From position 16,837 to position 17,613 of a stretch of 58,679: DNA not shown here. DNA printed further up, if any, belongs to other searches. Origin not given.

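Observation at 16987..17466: Plasmid-encoded RfaH paralogue with a replaced C-terminal domain, directly upstream of the type IVb pilus operon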

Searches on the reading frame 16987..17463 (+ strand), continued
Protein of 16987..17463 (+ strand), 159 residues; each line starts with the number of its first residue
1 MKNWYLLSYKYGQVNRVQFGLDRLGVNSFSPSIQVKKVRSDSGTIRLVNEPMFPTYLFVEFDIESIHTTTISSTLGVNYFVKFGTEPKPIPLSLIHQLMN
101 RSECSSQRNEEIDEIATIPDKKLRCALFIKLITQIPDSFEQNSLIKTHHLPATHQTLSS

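Call 33: get_annotated_region(hit=H25, flank=1500)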
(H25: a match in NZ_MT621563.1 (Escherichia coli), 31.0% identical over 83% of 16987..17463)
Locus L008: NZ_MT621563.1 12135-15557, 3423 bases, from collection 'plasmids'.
description: Escherichia coli plasmid pNDM-IncX3I3, complete sequence
organism: Escherichia coli (NCBI taxid 562)
taxonomy: Bacteria; Pseudomonadota; Gammaproteobacteria; Enterobacterales; Enterobacteriaceae; Escherichia; Escherichia coli
host: -; source: -; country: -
typing (MOB-suite, as given by PLSDB): conjugative; replicon IncX3; relaxase MOBP; mating-pair formation MPF_T
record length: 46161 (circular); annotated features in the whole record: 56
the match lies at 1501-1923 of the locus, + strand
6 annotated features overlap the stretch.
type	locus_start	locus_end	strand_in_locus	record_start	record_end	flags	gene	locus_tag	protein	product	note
CDS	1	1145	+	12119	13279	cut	mobP1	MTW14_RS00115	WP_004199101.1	MobP1 family relaxase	-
CDS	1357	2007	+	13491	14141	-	-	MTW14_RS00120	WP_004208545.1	transcription termination/antitermination NusG family protein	GO:0006354 - DNA-templated transcription elongation [Evidence IEA]; GO:0006355 - regulation of DNA-templated ...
CDS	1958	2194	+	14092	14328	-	-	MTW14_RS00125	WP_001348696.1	hypothetical protein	-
CDS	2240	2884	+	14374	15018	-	-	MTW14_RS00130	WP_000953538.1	lytic transglycosylase domain-containing protein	-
CDS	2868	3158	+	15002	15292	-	-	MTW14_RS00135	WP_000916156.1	TrbC/VirB2 family protein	-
CDS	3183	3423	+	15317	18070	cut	-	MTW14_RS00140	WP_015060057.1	VirB3 family type IV secretion system protein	-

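Call 37: fold_search(model_id=the predicted structure, library=pdb)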
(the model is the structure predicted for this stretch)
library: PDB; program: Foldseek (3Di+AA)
matches with E <= 10: 1120; with E <= 0.001: 30
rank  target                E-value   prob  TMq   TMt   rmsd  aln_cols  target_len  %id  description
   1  5ond_B                7.3e-15  1.00  0.71  0.83   2.1       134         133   43  RfaH from Escherichia coli in complex with ops DNA (released 2018-06-06)
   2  5ond_A                7.3e-15  1.00  0.70  0.82   2.2       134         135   43  RfaH from Escherichia coli in complex with ops DNA (released 2018-06-06)
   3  8pfg_P                2.4e-13  1.00  0.71  0.82   2.6       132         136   45  autoinhibited RfaH bound to E. coli transcription complex paused at ops site (encounter complex), not fully complement (released 2024-04-24)
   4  8pib_P                7.6e-13  1.00  0.70  0.81   2.7       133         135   45  autoinhibited RfaH bound to E. coli transcription complex paused at ops site (encounter complex) (released 2024-04-24)
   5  8pen_P                3.2e-12  1.00  0.56  0.86   2.6       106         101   48  fully recruited RfaH bound to E. coli transcription complex paused at ops site (alternative state of RfaH) (released 2024-04-24)
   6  2oug_A                8.7e-12  1.00  0.70  0.78   3.6       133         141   38  Crystal structure of the RfaH transcription factor at 2.1A resolution (released 2007-05-01)
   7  8phk_P                1.6e-11  1.00  0.57  0.56   3.0       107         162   48  fully recruited RfaH bound to E. coli transcription complex paused at ops site (released 2024-04-24)
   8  9ik0_A                2.3e-10  1.00  0.64  0.67   6.3       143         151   29  Crystal structure of PrfaH encoded by IncX3 plasmids (released 2025-03-19)
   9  6c6s_D                3.2e-09  1.00  0.53  0.53   2.3        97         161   50  CryoEM structure of E.coli RNA polymerase elongation complex bound with RfaH (released 2018-07-25)
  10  6c6t_D                3.0e-08  1.00  0.48  0.88   3.6        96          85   48  CryoEM structure of E.coli RNA polymerase elongation complex bound with RfaH (released 2018-07-25)
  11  9a56_B                4.7e-08  1.00  0.49  0.45   5.2       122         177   21  Integrative model of RPOB-NUSG by crosslinking MS and deep learning (released 2024-09-18)
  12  8upo_AB               1.5e-07  1.00  0.46  0.70   3.2        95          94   50  Escherichia coli transcription-translation coupled complex class A (TTC-A) containing RfaH bound to ops signal, mRNA  (released 2024-05-29)
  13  8e74_Z                1.7e-06  1.00  0.54  0.69   2.5       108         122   20  Mycobacterium tuberculosis RNAP paused elongation complex with NusG transcription factor (released 2023-03-22)
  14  8eos_G                2.0e-06  1.00  0.54  0.67   2.5       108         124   20  M. tuberculosis RNAP elongation complex with NusG and CMPCPP (released 2023-02-01)
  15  8f5g_C                2.6e-06  1.00  0.56  0.51   3.3       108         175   21  NusG-RNA complex (released 2023-11-22)
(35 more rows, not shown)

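Call 39: search_protein_representatives(alignment_id=A4)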
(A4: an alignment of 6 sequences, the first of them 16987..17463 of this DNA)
Query: 6 sequences, 159 profile positions. Proteins with E-value up to 0.001 (for the whole library): 1700; up to 1e-10: 144; up to 1e-30: 1. The best 150 are listed.
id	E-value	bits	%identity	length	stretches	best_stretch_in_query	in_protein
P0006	1.6e-83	294.3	-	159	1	1-159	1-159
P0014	2.9e-26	108.2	-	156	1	3-111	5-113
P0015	7.0e-26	106.9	-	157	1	3-135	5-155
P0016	1.2e-25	106.2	-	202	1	1-99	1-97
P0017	1.2e-25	106.1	-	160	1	1-133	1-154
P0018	6.7e-25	103.8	-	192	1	1-99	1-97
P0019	2.0e-24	102.2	-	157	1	1-133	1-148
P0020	6.1e-24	100.6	-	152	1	1-139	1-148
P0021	2.7e-23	98.5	-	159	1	2-142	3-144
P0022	3.7e-23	98.1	-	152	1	2-140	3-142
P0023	1.2e-22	96.4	-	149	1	1-105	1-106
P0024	8.2e-22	93.7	-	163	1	1-100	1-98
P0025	4.7e-21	91.3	-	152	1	1-105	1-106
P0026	5.1e-21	91.1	-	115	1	1-97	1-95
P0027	2.1e-20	89.1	-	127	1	1-85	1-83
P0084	3.3e-14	69.0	-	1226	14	65-105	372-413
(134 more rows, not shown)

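Call 56: get_annotated_region(hit=H3, flank=2500)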
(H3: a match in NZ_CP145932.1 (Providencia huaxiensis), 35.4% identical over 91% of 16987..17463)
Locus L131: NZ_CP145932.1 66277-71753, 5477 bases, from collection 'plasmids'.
description: Providencia huaxiensis strain Z29CR2279 plasmid pZ29CR2279_CTX-M, complete sequence
organism: Providencia huaxiensis (NCBI taxid 2027290)
taxonomy: Bacteria; Pseudomonadota; Gammaproteobacteria; Enterobacterales; Morganellaceae; Providencia; Providencia huaxiensis
host: -; source: -; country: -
typing (MOB-suite, as given by PLSDB): non-mobilizable; replicon rep_cluster_1220
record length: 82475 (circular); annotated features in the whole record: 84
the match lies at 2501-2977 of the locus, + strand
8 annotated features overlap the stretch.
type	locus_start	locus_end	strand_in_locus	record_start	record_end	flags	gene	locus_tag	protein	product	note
CDS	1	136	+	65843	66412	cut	traE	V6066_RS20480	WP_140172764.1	type IV conjugative transfer system protein TraE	-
CDS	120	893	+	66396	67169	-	-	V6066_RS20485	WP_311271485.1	type-F conjugative transfer system secretin TraK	-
CDS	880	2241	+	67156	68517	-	-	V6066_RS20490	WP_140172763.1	TrbI/VirB10 family protein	-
CDS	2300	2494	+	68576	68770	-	-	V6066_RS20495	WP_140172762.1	hypothetical protein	-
CDS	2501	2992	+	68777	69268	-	rfaH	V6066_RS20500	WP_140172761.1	transcription/translation regulatory transformer protein RfaH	GO:0006355 - regulation of DNA-templated transcription [Evidence IEA]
CDS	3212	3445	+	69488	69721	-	-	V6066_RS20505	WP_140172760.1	hypothetical protein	-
CDS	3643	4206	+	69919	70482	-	traV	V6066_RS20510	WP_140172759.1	type IV conjugative transfer system lipoprotein TraV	-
CDS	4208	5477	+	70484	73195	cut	traC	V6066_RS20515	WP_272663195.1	type IV secretion system protein TraC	-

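Call 57: get_annotated_region(hit=H5, flank=2500)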
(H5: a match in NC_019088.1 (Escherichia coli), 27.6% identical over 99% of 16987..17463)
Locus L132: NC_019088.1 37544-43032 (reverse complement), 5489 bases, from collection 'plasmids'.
description: Escherichia coli plasmid pRPEC180_47, complete sequence
organism: Escherichia coli (NCBI taxid 562)
taxonomy: Bacteria; Pseudomonadota; Gammaproteobacteria; Enterobacterales; Enterobacteriaceae; Escherichia; Escherichia coli
host: -; source: -; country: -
typing (MOB-suite, as given by PLSDB): conjugative; replicon IncX1; relaxase MOBP; mating-pair formation MPF_T
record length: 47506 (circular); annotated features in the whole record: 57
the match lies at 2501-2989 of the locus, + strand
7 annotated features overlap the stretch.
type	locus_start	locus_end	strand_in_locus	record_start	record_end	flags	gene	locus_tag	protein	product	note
CDS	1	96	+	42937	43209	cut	-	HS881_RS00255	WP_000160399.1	hypothetical protein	-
CDS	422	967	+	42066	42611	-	ddp1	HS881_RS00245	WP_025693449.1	DNA distortion polypeptide 1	-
CDS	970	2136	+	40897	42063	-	mobP1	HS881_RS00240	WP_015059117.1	MobP1 family relaxase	-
CDS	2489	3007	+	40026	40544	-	-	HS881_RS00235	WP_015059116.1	transcription termination/antitermination NusG family protein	GO:0006354 - DNA-templated transcription elongation [Evidence IEA]; GO:0006355 - regulation of DNA-templated ...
CDS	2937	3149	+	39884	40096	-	-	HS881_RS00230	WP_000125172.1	hypothetical protein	-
CDS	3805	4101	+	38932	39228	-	-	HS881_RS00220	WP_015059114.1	TrbC/VirB2 family protein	-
CDS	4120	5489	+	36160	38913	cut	-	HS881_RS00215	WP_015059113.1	VirB3 family type IV secretion system protein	-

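Call 58: get_annotated_region(hit=H44, flank=2500)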
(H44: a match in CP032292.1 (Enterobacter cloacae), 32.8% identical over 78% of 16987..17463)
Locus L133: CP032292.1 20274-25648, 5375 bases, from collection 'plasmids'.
description: UNVERIFIED_ORG: Enterobacter cloacae strain AR_0073 plasmid unnamed1, complete sequence
organism: Enterobacter cloacae (NCBI taxid 550)
taxonomy: Bacteria; Pseudomonadota; Gammaproteobacteria; Enterobacterales; Enterobacteriaceae; Enterobacter; Enterobacter cloacae
host: -; source: -; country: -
typing (MOB-suite, as given by PLSDB): mobilizable; replicon IncFIB,IncFII; mating-pair formation MPF_T
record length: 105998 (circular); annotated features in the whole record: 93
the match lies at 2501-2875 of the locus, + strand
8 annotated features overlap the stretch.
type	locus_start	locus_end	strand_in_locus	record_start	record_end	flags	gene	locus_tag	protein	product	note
CDS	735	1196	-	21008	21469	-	-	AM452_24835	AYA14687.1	hypothetical protein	-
CDS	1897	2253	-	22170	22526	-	-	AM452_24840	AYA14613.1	XRE family transcriptional regulator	-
CDS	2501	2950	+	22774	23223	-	-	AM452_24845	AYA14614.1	transcriptional antiterminator NusG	-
CDS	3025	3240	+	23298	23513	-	-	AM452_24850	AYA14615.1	hypothetical protein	-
CDS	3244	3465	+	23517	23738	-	-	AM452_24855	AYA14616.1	hypothetical protein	-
CDS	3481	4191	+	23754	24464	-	-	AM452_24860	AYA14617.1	type VI secretion protein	-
CDS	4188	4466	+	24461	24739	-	-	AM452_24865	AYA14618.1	TriB protein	-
CDS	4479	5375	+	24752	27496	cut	-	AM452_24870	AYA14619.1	ATPase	-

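Call 59: get_annotated_region(hit=H49, flank=2500)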
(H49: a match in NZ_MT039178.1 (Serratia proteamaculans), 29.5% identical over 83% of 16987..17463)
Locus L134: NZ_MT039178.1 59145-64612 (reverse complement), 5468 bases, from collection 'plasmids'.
description: Serratia proteamaculans strain AGR_25E plasmid unnamed1, complete sequence
organism: Serratia proteamaculans (NCBI taxid 28151)
taxonomy: Bacteria; Pseudomonadota; Gammaproteobacteria; Enterobacterales; Yersiniaceae; Serratia; Serratia proteamaculans
host: -; source: -; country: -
typing (MOB-suite, as given by PLSDB): conjugative; replicon rep_cluster_1057; relaxase MOBP; mating-pair formation MPF_I
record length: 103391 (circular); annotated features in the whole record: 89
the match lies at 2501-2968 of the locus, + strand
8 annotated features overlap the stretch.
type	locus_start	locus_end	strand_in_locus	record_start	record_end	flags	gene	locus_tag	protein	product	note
CDS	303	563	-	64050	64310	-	-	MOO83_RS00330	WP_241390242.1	replication regulatory protein RepA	-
CDS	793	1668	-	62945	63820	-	-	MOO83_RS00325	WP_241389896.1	hypothetical protein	-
CDS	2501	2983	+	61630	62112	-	-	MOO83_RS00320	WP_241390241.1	transcription termination/antitermination NusG family protein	GO:0006354 - DNA-templated transcription elongation [Evidence IEA]; GO:0006355 - regulation of DNA-templated ...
CDS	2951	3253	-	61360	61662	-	-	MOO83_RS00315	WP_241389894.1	hypothetical protein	-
CDS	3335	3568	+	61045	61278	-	-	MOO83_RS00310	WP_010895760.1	hypothetical protein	-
CDS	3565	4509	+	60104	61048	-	-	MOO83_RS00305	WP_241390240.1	toxin co-regulated pilus biosynthesis Q family protein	-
CDS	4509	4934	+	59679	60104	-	pilM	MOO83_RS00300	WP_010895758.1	type IV pilus biogenesis protein PilM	-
CDS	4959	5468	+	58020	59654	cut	-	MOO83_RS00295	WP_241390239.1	PilN family type IVB pilus formation outer membrane protein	GO:0009297 - pilus assembly [Evidence IEA]; GO:0009306 - protein secretion [Evidence IEA]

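Call 60: get_annotated_region(hit=H52, flank=2500)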
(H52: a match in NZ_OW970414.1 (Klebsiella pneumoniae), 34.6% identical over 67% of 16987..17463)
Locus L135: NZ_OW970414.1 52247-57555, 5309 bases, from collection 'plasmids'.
description: Klebsiella pneumoniae isolate 147 plasmid P1, complete sequence
organism: Klebsiella pneumoniae (NCBI taxid 573)
taxonomy: Bacteria; Pseudomonadota; Gammaproteobacteria; Enterobacterales; Enterobacteriaceae; Klebsiella; Klebsiella pneumoniae
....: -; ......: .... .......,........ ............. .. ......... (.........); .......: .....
typing (MOB-suite, as given by PLSDB): conjugative; replicon IncFII,rep_cluster_1418; relaxase MOBP; mating-pair formation MPF_I
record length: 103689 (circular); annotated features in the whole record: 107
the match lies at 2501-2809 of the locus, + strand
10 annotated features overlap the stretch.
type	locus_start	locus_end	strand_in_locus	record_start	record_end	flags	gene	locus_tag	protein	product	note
CDS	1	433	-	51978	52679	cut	-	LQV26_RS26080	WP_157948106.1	RepA family replication protein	GO:0006276 - plasmid maintenance [Evidence IEA]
CDS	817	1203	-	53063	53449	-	-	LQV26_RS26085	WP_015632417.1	acyl-CoA thioesterase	-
CDS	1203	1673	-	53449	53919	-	-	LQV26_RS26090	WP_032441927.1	hypothetical protein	-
CDS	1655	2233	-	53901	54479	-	-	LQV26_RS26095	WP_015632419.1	hypothetical protein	-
CDS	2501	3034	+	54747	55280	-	-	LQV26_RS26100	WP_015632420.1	transcription termination/antitermination NusG family protein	GO:0006354 - DNA-templated transcription elongation [Evidence IEA]; GO:0006355 - regulation of DNA-templated ...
CDS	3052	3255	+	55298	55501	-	-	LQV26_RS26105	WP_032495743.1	hypothetical protein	-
CDS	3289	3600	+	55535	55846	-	-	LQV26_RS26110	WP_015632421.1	hypothetical protein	-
CDS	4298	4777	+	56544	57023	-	-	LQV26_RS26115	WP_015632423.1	lytic transglycosylase domain-containing protein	-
CDS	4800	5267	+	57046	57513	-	-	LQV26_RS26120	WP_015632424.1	DotD/TraH family lipoprotein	-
CDS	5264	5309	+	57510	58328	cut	-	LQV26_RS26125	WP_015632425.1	type IV secretory system conjugative DNA transfer family protein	-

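Call 61: get_annotated_region(hit=H54, flank=2500)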
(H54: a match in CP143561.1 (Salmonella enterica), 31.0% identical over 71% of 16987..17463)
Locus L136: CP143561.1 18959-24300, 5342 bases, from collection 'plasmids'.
description: Salmonella enterica subsp. enterica serovar Infantis strain 1153217 plasmid p1153217_1, complete sequence
organism: Salmonella enterica (NCBI taxid 595)
taxonomy: Bacteria; Pseudomonadota; Gammaproteobacteria; Enterobacterales; Enterobacteriaceae; Salmonella; Salmonella enterica
host: -; source: Homo sapiens,human; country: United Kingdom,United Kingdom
typing (MOB-suite, as given by PLSDB): conjugative; replicon IncFIB; relaxase MOBP,MOBP; mating-pair formation MPF_I
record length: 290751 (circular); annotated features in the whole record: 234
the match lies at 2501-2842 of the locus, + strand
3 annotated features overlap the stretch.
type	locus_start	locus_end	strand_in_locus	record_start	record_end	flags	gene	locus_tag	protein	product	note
CDS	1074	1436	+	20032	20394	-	-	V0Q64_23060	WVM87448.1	hypothetical protein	-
CDS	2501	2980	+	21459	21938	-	-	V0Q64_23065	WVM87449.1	transcription termination/antitermination NusG family protein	-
CDS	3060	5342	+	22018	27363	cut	-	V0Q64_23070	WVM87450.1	autotransporter-associated beta strand repeat-containing protein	-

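Call 69: get_annotated_region(hit=H4, flank=2500)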
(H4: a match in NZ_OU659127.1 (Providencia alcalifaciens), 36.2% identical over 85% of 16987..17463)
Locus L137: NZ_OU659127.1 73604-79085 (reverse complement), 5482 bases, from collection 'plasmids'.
description: Providencia alcalifaciens strain 2019-04-29034-1-3 isolate 2019-04-29034-1-3 plasmid 3, complete sequence
organism: Providencia alcalifaciens (NCBI taxid 126385)
taxonomy: Bacteria; Pseudomonadota; Gammaproteobacteria; Enterobacterales; Morganellaceae; Providencia; Providencia alcalifaciens
host: -; source: Canis lupus familiaris,intestine; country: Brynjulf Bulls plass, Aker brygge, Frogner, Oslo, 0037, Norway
typing (MOB-suite, as given by PLSDB): non-mobilizable; replicon rep_cluster_1220,rep_cluster_1220
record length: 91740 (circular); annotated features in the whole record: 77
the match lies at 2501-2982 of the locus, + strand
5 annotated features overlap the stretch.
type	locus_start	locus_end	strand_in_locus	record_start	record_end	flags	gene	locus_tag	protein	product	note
CDS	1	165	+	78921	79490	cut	traE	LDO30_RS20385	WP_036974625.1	type IV conjugative transfer system protein TraE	-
CDS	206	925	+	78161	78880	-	traK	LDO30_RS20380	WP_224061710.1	type-F conjugative transfer system secretin TraK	-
CDS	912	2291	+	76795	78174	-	-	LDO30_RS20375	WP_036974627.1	TrbI/VirB10 family protein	-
CDS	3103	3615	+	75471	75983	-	traV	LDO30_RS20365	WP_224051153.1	type IV conjugative transfer system lipoprotein TraV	-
CDS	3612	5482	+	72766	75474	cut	traC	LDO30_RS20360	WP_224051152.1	type IV secretion system protein TraC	-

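Call 70: get_annotated_region(hit=H47, flank=2500)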
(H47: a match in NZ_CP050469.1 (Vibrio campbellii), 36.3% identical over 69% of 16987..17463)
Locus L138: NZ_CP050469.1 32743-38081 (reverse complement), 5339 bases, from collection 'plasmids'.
description: Vibrio campbellii strain LJC014 plasmid unnamed1, complete sequence
organism: Vibrio campbellii (NCBI taxid 680)
taxonomy: Bacteria; Pseudomonadota; Gammaproteobacteria; Vibrionales; Vibrionaceae; Vibrio; Vibrio campbellii
host: -; source: single cell,seawater; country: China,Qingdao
typing (MOB-suite, as given by PLSDB): non-mobilizable; replicon rep_cluster_1874
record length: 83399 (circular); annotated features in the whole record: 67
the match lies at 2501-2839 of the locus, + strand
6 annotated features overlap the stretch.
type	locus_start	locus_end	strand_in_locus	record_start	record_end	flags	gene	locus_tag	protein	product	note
CDS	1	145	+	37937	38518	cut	-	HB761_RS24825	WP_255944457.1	DUF2913 family protein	-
CDS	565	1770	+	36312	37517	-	-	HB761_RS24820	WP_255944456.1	replication initiation protein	-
CDS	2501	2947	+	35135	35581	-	-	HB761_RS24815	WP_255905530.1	transcription termination/antitermination NusG family protein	GO:0006355 - regulation of DNA-templated transcription [Evidence IEA]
CDS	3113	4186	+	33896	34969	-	-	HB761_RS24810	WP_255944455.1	DUF2235 domain-containing protein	-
CDS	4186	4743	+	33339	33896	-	-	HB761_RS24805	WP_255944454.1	hypothetical protein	-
CDS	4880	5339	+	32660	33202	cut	-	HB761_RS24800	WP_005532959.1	hypothetical protein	-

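Call 71: get_annotated_region(hit=H48, flank=2500)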
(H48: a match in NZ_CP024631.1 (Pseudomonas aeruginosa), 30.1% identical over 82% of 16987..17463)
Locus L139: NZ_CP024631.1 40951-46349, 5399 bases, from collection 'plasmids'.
description: Pseudomonas aeruginosa strain PA59 plasmid unnamed1, complete sequence
organism: Pseudomonas aeruginosa (NCBI taxid 287)
taxonomy: Bacteria; Pseudomonadota; Gammaproteobacteria; Pseudomonadales; Pseudomonadaceae; Pseudomonas; Pseudomonas aeruginosa
host: -; source: Mink,lung,Mink raising farm; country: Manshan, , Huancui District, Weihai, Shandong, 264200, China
typing (MOB-suite, as given by PLSDB): non-mobilizable
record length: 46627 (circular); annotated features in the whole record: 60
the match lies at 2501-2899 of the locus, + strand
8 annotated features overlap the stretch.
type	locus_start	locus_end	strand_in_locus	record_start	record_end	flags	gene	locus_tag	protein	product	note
CDS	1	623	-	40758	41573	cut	-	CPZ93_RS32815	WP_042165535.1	helix-turn-helix transcriptional regulator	GO:0006355 - regulation of DNA-templated transcription [Evidence IEA]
CDS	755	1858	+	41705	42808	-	-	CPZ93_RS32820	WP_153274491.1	polyamine ABC transporter substrate-binding protein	-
CDS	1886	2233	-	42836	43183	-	-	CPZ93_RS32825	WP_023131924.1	helix-turn-helix transcriptional regulator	-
CDS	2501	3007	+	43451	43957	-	-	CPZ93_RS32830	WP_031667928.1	transcription termination/antitermination NusG family protein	GO:0006355 - regulation of DNA-templated transcription [Evidence IEA]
CDS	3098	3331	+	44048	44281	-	-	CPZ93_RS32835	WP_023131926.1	hypothetical protein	-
CDS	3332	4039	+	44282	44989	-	-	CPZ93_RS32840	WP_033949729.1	lytic transglycosylase domain-containing protein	-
CDS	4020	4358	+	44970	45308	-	-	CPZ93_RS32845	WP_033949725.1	conjugal transfer protein VirB2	-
CDS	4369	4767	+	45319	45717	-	-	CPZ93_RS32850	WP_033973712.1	VirB3 family type IV secretion system protein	-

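Call 72: get_annotated_region(hit=H50, flank=2500)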
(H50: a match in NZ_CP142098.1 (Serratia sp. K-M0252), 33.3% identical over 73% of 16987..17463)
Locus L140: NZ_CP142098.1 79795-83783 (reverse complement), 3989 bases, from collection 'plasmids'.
description: Serratia sp. K-M0252 plasmid pKM0252a, complete sequence
organism: Serratia sp. K-M0252 (NCBI taxid 3112562)
taxonomy: Bacteria; Pseudomonadota; Gammaproteobacteria; Enterobacterales; Yersiniaceae; Serratia; Serratia sp. K-M0252
host: -; source: Homo sapiens,urine; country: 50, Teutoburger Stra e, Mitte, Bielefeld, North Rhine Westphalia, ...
typing (MOB-suite, as given by PLSDB): non-mobilizable; mating-pair formation MPF_I
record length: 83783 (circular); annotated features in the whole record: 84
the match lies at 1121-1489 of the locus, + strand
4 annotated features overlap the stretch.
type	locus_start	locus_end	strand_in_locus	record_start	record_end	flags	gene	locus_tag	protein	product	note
CDS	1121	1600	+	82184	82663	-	-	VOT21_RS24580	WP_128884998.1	transcription termination/antitermination NusG family protein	GO:0006354 - DNA-templated transcription elongation [Evidence IEA]; GO:0006355 - regulation of DNA-templated ...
CDS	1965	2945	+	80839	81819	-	-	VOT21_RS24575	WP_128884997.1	toxin co-regulated pilus biosynthesis Q family protein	-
CDS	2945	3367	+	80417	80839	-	pilM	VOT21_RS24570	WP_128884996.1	type IV pilus biogenesis protein PilM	-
CDS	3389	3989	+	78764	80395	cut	-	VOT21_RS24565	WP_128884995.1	PilN family type IVB pilus formation outer membrane protein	GO:0009297 - pilus assembly [Evidence IEA]; GO:0009306 - protein secretion [Evidence IEA]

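Call 73: get_annotated_region(hit=H56, flank=2500)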
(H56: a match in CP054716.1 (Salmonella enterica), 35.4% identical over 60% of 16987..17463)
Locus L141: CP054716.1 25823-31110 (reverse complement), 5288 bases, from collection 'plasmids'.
description: Salmonella enterica strain 85-0120 plasmid unnamed3, complete sequence
organism: Salmonella enterica (NCBI taxid 28901)
taxonomy: Bacteria; Pseudomonadota; Gammaproteobacteria; Enterobacterales; Enterobacteriaceae; Salmonella; Salmonella enterica
host: -; source: -; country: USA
typing (MOB-suite, as given by PLSDB): non-mobilizable
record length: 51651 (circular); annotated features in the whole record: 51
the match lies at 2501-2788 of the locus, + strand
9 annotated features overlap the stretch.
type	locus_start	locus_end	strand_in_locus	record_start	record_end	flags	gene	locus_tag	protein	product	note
CDS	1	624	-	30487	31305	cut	-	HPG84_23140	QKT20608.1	tyrosine-type recombinase/integrase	-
CDS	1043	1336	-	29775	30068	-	-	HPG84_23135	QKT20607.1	hypothetical protein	-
CDS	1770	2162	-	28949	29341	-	-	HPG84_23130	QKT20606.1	helix-turn-helix transcriptional regulator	-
CDS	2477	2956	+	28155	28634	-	-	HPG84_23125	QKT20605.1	hypothetical protein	-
CDS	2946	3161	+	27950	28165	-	-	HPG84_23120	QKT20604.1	hypothetical protein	-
CDS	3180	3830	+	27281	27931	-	-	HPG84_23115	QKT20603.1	lytic transglycosylase domain-containing protein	-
CDS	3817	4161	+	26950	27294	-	-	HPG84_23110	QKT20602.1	conjugal transfer protein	-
CDS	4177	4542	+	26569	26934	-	-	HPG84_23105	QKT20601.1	hypothetical protein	-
CDS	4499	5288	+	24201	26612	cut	-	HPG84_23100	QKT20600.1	conjugal transfer protein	-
